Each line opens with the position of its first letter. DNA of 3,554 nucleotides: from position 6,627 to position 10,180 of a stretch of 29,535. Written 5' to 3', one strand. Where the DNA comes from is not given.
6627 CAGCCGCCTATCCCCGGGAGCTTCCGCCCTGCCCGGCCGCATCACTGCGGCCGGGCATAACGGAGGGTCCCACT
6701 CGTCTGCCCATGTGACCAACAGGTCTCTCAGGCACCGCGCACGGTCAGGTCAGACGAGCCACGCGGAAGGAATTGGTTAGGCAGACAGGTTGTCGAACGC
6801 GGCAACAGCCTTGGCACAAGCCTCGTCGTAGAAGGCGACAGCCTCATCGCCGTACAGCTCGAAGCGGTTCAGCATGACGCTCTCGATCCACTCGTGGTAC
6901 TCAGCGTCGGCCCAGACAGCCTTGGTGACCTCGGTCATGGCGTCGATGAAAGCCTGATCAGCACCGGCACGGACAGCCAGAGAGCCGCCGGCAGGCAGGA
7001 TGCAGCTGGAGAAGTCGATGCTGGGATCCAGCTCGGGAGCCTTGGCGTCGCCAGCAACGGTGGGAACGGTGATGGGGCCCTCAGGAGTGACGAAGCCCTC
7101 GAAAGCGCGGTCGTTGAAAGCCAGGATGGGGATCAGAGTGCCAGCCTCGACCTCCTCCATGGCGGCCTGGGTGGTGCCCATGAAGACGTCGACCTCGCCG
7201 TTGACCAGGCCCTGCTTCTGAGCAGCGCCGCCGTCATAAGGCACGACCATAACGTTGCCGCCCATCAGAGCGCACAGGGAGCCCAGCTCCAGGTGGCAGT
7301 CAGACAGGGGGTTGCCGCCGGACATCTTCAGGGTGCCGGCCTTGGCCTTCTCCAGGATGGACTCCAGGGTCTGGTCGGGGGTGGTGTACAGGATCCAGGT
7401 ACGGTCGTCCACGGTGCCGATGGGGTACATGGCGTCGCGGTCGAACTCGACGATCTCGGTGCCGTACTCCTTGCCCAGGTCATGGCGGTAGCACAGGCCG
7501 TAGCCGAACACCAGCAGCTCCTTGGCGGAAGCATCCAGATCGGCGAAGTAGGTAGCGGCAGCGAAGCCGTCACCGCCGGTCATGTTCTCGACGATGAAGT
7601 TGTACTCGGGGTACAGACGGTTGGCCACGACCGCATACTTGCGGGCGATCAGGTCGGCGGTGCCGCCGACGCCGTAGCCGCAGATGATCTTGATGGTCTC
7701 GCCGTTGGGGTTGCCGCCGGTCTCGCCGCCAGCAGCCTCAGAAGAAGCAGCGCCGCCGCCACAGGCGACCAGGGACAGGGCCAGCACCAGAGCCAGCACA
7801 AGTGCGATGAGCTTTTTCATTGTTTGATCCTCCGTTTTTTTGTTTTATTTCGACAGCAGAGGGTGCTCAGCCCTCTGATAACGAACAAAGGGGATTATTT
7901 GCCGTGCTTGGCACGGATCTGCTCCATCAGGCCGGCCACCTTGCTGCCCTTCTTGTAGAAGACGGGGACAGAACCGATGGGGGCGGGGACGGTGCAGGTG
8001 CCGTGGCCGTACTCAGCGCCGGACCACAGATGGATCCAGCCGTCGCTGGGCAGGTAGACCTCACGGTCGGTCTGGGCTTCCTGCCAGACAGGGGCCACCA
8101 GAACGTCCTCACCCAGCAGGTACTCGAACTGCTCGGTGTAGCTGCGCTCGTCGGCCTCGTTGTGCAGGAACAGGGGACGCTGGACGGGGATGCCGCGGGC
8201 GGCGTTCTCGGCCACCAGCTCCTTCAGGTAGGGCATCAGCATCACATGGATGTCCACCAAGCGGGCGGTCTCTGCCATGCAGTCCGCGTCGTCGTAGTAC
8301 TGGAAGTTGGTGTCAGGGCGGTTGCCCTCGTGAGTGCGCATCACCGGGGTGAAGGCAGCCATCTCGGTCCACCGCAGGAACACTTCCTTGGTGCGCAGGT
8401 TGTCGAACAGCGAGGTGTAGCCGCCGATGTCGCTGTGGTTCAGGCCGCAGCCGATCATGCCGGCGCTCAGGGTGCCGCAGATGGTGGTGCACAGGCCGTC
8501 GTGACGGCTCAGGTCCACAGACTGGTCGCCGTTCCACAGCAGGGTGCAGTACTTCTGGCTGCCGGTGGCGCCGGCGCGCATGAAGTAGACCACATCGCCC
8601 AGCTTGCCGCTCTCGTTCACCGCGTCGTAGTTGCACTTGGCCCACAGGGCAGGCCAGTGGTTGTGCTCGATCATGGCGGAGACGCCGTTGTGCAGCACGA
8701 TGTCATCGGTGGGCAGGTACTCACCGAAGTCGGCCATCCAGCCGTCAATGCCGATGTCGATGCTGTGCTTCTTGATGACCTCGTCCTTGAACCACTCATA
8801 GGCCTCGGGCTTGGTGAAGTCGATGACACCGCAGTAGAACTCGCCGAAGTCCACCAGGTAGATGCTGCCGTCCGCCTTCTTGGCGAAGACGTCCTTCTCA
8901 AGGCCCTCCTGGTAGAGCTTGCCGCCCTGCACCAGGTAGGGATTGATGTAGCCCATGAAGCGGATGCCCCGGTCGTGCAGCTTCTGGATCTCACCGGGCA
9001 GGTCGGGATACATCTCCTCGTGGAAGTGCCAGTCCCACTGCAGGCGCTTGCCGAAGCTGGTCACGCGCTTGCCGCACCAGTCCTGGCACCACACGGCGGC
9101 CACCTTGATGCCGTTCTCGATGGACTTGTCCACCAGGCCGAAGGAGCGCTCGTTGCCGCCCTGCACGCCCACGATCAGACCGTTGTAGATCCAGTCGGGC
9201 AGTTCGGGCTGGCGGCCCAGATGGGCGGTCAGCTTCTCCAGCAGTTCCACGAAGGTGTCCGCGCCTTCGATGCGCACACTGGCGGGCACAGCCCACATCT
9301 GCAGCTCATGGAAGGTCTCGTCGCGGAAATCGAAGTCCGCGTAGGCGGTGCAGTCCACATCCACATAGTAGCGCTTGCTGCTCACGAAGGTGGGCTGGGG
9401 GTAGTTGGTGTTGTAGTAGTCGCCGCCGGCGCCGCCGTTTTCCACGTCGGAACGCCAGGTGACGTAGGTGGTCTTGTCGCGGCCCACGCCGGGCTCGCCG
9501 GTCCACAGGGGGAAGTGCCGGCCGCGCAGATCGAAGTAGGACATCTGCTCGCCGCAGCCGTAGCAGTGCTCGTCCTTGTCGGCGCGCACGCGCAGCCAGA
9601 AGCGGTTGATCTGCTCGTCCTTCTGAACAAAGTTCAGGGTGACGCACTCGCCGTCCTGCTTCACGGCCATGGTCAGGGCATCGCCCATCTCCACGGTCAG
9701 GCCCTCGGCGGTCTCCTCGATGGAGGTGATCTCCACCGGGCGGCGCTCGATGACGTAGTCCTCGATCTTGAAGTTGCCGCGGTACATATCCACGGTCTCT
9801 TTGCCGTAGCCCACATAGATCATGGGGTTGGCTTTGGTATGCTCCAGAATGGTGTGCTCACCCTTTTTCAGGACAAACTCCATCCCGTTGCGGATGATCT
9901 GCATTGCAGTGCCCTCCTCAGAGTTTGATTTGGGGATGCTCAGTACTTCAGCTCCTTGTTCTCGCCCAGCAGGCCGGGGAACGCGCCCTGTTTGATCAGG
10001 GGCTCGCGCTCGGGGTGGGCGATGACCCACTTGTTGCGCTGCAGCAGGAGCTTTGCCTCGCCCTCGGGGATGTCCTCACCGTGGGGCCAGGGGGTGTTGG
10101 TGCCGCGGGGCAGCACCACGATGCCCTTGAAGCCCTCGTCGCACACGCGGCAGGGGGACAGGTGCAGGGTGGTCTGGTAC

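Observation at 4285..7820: Tripartite tricarboxylate transporter embedded in a sulfoglycolysis operon: candidate sulfosugar (SQ / SQ-glycerol) TTT importer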

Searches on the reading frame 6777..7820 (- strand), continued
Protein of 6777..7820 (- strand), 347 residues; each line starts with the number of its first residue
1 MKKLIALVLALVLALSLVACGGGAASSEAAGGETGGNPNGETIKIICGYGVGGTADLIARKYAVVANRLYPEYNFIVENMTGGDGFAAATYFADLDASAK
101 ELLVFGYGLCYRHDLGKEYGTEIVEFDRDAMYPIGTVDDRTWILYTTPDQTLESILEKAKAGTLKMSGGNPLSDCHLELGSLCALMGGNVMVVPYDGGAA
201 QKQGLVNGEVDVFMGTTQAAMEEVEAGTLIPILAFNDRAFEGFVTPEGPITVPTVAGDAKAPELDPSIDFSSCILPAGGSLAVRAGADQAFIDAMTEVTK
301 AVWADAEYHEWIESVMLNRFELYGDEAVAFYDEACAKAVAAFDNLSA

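Call 56: search_protein_families(library=pfam, proteins=[L061:8681-9919:+, L061:16490-17578:+, L061:18054-19079:-, L061:19240-20379:+, L061:6034-8364:-, L001:13425-15035:+, L001:15098-17194:+, L001:17341-19092:+, L001:6705-7637:+, L001:4451-6064:+], max_evalue=0.00001)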
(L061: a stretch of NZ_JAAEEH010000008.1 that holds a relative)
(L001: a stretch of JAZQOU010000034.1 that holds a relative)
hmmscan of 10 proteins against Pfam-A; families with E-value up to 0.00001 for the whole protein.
L061:8681-9919:+ (412 aa): 1 family
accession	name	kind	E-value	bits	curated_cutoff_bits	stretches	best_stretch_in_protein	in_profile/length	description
PF00480.26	ROK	-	1.4e-36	127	22.9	1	177-392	88-293/294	ROK family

L061:16490-17578:+ (362 aa): 0 families

L061:18054-19079:- (341 aa): 3 families
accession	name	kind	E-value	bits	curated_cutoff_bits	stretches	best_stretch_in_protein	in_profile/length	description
PF10114.15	PocR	-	4.3e-46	157.1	23.9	1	24-183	2-161/162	Sensory domain found in PocR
PF12833.13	HTH_18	-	1.3e-19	70.7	33.6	1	258-336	1-79/80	Helix-turn-helix domain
PF00165.29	HTH_AraC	-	1.7e-16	60.4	26.6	1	246-285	2-41/42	Bacterial regulatory helix-turn-helix proteins, AraC family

L061:19240-20379:+ (379 aa): 2 families
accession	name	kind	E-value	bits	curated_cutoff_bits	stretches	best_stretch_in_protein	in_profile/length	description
PF00465.25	Fe-ADH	-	1.4e-24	87.1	31.3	1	8-152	1-168/168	Iron-containing alcohol dehydrogenase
PF13685.12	Fe-ADH_2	-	8.8e-13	48.9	28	1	31-159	21-149/149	Iron-containing alcohol dehydrogenase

L061:6034-8364:- (776 aa): 0 families

L001:13425-15035:+ (536 aa): 5 families
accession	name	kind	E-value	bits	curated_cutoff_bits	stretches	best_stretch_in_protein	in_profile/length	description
PF00733.27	Asn_synthase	-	1.2e-67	229.6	21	2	214-357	2-143/354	Asparagine synthase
PF13537.11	GATase_7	-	3.4e-32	111.5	25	1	53-169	2-121/123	Glutamine amidotransferase domain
PF13522.11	GATase_6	-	6.4e-27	94.6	27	1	37-165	1-130/130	Glutamine amidotransferase domain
PF12481.13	DUF3700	-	3e-06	27.3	27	1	118-187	125-195/228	Aluminium induced protein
PF02540.23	NAD_synthase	-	9.8e-06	25.3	21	0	212-296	3-86/242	NAD synthase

L001:15098-17194:+ (698 aa): 3 families
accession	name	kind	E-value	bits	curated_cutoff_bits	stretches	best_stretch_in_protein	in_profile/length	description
PF12437.13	GSIII_N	-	9.9e-84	279.3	25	1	6-164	2-160/160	Glutamine synthetase type III N terminal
PF18318.6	Gln-synt_C-ter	-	3e-43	146.8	22.7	1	490-604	2-116/118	Glutamine synthetase C-terminal domain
PF00120.29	Gln-synt_C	-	1.6e-20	73.9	24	1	188-371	21-201/344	Glutamine synthetase, catalytic domain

L001:17341-19092:+ (583 aa): 2 families
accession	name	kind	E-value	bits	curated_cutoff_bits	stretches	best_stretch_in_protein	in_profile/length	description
PF00909.26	Ammonium_transp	-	5e-117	391.4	23.2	1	16-415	1-396/399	Ammonium Transporter Family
PF00543.27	P-II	-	1.5e-22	80.3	25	1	468-573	1-102/102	Nitrogen regulatory protein P-II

L001:6705-7637:+ (310 aa): 1 family
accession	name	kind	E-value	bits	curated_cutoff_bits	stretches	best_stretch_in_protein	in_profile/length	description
PF00291.31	PALP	-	1.2e-78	264.9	35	1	10-297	3-295/295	Pyridoxal-phosphate dependent enzyme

L001:4451-6064:+ (537 aa): 1 family
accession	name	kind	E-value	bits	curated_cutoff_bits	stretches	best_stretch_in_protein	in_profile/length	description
PF01293.25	PEPCK_ATP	-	1.9e-201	670.2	26.5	1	16-487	2-463/465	Phosphoenolpyruvate carboxykinase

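Call 57: search_protein_representatives(protein=window:6777-7820:-)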
Query: 347 residues. Proteins with E-value up to 0.001 (for the whole library): 2167; up to 1e-10: 65; up to 1e-30: 14. The best 150 are listed.
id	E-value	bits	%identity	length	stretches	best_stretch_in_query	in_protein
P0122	6.8e-127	439.6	61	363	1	2-346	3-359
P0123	1.8e-112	392.1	70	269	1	3-252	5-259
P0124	1.5e-82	293.8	64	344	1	2-221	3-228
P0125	2.7e-80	286.4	56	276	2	1-144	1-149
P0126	5.0e-65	236.2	60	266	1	1-202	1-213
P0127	1.2e-63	231.7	61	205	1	155-346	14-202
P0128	4.4e-60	219.9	68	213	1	2-159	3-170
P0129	1.1e-55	205.5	73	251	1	67-194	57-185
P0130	6.4e-55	203.0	55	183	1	166-346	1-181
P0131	1.1e-50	189.1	38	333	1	5-344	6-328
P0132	5.0e-38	147.4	52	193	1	22-166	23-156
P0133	4.2e-36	141.1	56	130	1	231-346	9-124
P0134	6.0e-36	140.6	31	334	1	1-344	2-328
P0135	1.5e-32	129.4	78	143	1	131-210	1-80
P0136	3.2e-29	118.5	62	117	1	7-109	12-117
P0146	5.3e-19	84.9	31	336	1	4-336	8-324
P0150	3.4e-18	82.2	30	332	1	11-334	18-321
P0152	8.0e-17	77.7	28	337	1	39-328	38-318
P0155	8.3e-15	71.1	30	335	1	2-241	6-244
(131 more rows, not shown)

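Call 58: find_encoding_contigs(protein=P0131, flank=10000, max_places=4)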
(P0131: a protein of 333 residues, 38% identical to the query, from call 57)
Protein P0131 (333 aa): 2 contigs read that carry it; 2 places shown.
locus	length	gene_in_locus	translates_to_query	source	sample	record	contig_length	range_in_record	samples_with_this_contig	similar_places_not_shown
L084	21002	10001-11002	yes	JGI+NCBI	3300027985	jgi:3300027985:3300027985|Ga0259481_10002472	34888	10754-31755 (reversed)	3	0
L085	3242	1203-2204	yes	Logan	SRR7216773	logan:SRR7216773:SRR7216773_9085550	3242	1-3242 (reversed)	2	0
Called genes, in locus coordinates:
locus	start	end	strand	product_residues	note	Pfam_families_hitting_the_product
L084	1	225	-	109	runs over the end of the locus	-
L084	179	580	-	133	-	PF11969:DcpS_C, PF01230:HIT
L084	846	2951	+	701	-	PF00009:GTP_EFTU, PF22042:EF-G_D2, PF03144:GTP_EFTU_D2, PF14492:EFG_III, PF16658:RF3_C (weak), PF03764:EFG_IV, PF00679:EFG_C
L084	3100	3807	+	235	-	-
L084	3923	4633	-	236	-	PF16161:DUF4867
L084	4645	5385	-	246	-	PF01925:TauE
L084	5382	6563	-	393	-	PF00465:Fe-ADH, PF13685:Fe-ADH_2 (faint), PF25137:ADH_Fe_C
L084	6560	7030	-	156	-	PF02502:LacAB_rpiB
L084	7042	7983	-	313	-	PF02779:Transket_pyr, PF02780:Transketolase_C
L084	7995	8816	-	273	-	PF00456:Transketolase_N, PF13292:DXP_synthase_N (faint), PF09364:XFP_N (weak), PF00676:E1_dh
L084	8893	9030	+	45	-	-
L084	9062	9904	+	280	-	PF01263:Aldose_epim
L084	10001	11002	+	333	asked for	PF03401:TctC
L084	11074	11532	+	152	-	PF07331:TctB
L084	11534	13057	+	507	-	PF01970:TctA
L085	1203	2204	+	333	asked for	PF03401:TctC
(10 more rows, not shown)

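Call 59: find_encoding_contigs(protein=P0134, flank=10000, max_places=4)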
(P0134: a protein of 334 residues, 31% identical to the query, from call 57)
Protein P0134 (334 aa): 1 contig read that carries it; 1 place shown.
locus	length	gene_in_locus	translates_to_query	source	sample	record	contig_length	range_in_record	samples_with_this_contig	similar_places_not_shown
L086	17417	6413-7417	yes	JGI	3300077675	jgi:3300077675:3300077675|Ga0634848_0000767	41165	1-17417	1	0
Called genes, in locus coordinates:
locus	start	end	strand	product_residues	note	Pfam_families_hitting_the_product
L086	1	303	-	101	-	?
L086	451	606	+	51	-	-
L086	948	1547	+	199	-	PF13338:AbiEi_4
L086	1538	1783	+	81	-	-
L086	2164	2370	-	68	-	-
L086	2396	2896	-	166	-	PF13749:HATPase_c_4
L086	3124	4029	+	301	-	PF11535:Calci_bind_CcbP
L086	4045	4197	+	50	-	-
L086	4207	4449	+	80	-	-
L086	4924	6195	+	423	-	PF00480:ROK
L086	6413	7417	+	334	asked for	PF03401:TctC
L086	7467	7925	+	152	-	PF07331:TctB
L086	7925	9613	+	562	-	PF01970:TctA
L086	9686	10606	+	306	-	PF00892:EamA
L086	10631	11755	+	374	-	PF00465:Fe-ADH, PF13685:Fe-ADH_2, PF25137:ADH_Fe_C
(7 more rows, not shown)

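Call 61: find_encoding_contigs(protein=P0146, flank=8000, max_places=2)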
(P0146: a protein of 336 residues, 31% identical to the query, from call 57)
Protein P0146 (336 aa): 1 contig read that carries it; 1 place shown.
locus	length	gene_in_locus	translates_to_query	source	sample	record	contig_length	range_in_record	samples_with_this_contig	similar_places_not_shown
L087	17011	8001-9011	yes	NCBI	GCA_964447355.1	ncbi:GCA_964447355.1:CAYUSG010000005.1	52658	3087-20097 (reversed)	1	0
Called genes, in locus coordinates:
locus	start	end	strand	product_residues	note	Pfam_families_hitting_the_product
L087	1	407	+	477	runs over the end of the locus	PF00390:malic, PF03949:Malic_M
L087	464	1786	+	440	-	PF00884:Sulfatase, PF01663:Phosphodiest, PF02995:DUF229 (weak), PF16347:SGSH_C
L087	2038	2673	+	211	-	PF02417:Chromate_transp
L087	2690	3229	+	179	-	PF02417:Chromate_transp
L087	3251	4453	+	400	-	PF00480:ROK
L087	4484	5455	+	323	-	PF03781:FGE-sulfatase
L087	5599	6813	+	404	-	PF12802:MarR_2 (faint), PF13412:HTH_24 (faint), PF00480:ROK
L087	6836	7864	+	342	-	PF14486:DUF4432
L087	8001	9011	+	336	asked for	PF03401:TctC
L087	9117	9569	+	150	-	PF07331:TctB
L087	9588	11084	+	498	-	PF01970:TctA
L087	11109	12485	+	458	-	PF00884:Sulfatase, PF01663:Phosphodiest (faint), PF16347:SGSH_C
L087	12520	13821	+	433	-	PF00884:Sulfatase, PF16347:SGSH_C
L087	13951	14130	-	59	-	-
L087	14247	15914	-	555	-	PF01266:DAO, PF16901:DAO_C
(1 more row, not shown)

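Call 69: find_encoding_contigs(protein=P0152, flank=8000, max_places=2)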
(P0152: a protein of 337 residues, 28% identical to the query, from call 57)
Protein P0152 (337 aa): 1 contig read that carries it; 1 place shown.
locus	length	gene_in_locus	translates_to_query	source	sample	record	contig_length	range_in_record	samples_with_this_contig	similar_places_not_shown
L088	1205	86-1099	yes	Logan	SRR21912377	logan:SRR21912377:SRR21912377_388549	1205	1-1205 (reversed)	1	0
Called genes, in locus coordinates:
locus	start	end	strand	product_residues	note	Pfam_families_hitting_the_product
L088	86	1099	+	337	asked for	-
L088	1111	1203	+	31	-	?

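Call 70: find_encoding_contigs(protein=P0150, flank=8000, max_places=2)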
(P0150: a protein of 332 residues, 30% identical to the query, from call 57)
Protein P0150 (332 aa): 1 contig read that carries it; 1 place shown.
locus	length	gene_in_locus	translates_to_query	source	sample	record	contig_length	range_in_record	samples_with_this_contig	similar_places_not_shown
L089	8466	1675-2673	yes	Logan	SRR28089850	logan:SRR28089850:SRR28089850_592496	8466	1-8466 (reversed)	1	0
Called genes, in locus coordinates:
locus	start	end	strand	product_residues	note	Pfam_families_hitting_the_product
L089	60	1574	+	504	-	PF00884:Sulfatase, PF01663:Phosphodiest, PF16347:SGSH_C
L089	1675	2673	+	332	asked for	PF03401:TctC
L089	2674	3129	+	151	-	PF07331:TctB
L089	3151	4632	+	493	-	PF01970:TctA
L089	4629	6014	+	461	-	PF00884:Sulfatase, PF01663:Phosphodiest, PF16347:SGSH_C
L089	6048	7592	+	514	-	PF07991:KARI_N, PF01450:KARI_C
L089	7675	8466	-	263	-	?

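Call 71: find_encoding_contigs(protein=P0155, flank=8000, max_places=2)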
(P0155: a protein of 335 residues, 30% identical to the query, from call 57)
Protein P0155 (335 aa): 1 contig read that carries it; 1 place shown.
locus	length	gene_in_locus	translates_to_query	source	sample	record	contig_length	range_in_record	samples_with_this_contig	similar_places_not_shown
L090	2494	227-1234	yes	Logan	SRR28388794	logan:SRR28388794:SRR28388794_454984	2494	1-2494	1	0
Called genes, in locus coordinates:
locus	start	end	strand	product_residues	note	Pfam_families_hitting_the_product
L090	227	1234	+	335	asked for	PF03401:TctC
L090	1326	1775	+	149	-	PF07331:TctB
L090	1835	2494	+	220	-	?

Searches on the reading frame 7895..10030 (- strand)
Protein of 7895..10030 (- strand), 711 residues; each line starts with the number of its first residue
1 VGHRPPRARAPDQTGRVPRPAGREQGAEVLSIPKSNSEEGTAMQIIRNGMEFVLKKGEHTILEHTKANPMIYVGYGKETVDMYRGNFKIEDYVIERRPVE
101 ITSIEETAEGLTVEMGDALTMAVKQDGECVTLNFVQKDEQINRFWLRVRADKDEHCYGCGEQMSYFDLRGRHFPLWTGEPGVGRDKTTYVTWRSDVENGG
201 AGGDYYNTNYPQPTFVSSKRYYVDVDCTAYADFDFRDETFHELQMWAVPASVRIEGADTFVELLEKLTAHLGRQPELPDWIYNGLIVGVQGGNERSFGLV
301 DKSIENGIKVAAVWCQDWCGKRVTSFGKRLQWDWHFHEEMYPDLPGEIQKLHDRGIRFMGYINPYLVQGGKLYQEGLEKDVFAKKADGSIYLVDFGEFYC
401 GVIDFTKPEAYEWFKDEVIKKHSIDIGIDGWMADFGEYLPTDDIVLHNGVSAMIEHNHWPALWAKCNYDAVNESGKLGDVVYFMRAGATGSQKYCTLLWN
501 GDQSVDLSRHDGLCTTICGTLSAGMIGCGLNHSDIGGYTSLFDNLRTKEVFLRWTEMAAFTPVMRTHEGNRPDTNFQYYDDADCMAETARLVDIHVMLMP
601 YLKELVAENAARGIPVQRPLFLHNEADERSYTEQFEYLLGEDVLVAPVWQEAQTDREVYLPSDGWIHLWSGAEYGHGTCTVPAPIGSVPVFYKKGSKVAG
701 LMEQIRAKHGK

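Call 3: search_protein_families(library=pfam, proteins=[window:7895-10030:-])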
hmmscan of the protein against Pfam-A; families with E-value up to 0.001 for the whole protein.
window:7895-10030:- (711 aa): 3 families
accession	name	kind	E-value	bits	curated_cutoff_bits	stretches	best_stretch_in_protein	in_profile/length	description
PF01055.32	Glyco_hydro_31_2nd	-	5.1e-46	158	23.5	1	299-602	27-325/328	Glycosyl hydrolases family 31 TIM-barrel domain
PF21365.3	Glyco_hydro_31_3rd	-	2.3e-19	70.1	24.4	1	613-696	1-85/87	Glycosyl hydrolase family 31 C-terminal domain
PF13802.12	Gal_mutarotas_2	-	3.5e-07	31.1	27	1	58-230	56-180/184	Glycosyl hydrolase 31 N-terminal galactose mutarotase-like domain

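Call 4: search_protein_families(library=ncbifam, proteins=[window:7895-10030:-])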
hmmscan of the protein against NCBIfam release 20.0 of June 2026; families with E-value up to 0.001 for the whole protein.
window:7895-10030:- (711 aa): 3 families
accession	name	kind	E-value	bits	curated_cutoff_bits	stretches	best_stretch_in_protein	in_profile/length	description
NF007746.0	PRK10426.1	equivalog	2.4e-290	964.8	553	1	37-707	6-679/683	alpha-glucosidase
NF007940.0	PRK10658.1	equivalog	2.8e-67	227.7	606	1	91-698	81-668/771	alpha-xylosidase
NF040948.1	alpha_gluc_MalA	equivalog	3.1e-44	151.3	800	1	209-700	100-608/627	alpha-glucosidase MalA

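Call 66: search_solved_structures(query=window:7895-9907:-, max_evalue=1e-20, show_alignments=1)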
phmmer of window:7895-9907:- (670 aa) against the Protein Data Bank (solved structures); distinct sequences matched with E-value up to 1e-20: 29.
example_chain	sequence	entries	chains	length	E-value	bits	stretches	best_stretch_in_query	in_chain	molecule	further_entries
6pnr_A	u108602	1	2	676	0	1106.4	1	2-669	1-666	Alpha-glucosidase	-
8r56_A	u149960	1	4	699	7.5e-269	897.1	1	3-656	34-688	Glycosyl hydrolase, family 31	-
5ohy_A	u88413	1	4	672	3.2e-239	799.2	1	11-666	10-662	Alpha-glucosidase yihQ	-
5ohs_A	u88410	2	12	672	1.4e-238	797.1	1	11-666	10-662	Alpha-glucosidase yihQ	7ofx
5aed_A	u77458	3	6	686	1.5e-235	787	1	3-665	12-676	ALPHA-GLUCOSIDASE YIHQ | Sulfoquinovosidase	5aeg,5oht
5aee_A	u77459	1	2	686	6.6e-235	784.9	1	3-665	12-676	ALPHA-GLUCOSIDASE YIHQ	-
1xsi_A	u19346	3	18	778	3.4e-42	147.9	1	172-633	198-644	Putative family 31 glucosidase yicI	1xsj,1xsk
2f2h_A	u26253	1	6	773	3.4e-42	147.9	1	172-633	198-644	Putative family 31 glucosidase yicI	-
1we5_A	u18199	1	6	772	3.4e-42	147.9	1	172-633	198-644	Putative family 31 glucosidase yicI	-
4b9y_A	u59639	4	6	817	2.2e-41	145.3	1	169-655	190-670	ALPHA-GLUCOSIDASE, PUTATIVE, ADG31B | Oligosaccharide 4-alpha-D-glucosyltransferase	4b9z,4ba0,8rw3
5i23_A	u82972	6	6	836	2.2e-41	145.2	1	169-655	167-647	Oligosaccharide 4-alpha-D-glucosyltransferase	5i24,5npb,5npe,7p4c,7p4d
5npc_A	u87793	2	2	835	9.8e-41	143.1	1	169-655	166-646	Oligosaccharide 4-alpha-D-glucosyltransferase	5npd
8t7z_A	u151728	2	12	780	1.2e-39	139.5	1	285-633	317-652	Alpha-glucosidase yicI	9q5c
5f7c_A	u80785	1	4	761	1.6e-37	132.5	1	291-660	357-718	Alpha-glucosidase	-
5i0d_A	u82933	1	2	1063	2.6e-33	118.5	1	286-657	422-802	Lmo2446 protein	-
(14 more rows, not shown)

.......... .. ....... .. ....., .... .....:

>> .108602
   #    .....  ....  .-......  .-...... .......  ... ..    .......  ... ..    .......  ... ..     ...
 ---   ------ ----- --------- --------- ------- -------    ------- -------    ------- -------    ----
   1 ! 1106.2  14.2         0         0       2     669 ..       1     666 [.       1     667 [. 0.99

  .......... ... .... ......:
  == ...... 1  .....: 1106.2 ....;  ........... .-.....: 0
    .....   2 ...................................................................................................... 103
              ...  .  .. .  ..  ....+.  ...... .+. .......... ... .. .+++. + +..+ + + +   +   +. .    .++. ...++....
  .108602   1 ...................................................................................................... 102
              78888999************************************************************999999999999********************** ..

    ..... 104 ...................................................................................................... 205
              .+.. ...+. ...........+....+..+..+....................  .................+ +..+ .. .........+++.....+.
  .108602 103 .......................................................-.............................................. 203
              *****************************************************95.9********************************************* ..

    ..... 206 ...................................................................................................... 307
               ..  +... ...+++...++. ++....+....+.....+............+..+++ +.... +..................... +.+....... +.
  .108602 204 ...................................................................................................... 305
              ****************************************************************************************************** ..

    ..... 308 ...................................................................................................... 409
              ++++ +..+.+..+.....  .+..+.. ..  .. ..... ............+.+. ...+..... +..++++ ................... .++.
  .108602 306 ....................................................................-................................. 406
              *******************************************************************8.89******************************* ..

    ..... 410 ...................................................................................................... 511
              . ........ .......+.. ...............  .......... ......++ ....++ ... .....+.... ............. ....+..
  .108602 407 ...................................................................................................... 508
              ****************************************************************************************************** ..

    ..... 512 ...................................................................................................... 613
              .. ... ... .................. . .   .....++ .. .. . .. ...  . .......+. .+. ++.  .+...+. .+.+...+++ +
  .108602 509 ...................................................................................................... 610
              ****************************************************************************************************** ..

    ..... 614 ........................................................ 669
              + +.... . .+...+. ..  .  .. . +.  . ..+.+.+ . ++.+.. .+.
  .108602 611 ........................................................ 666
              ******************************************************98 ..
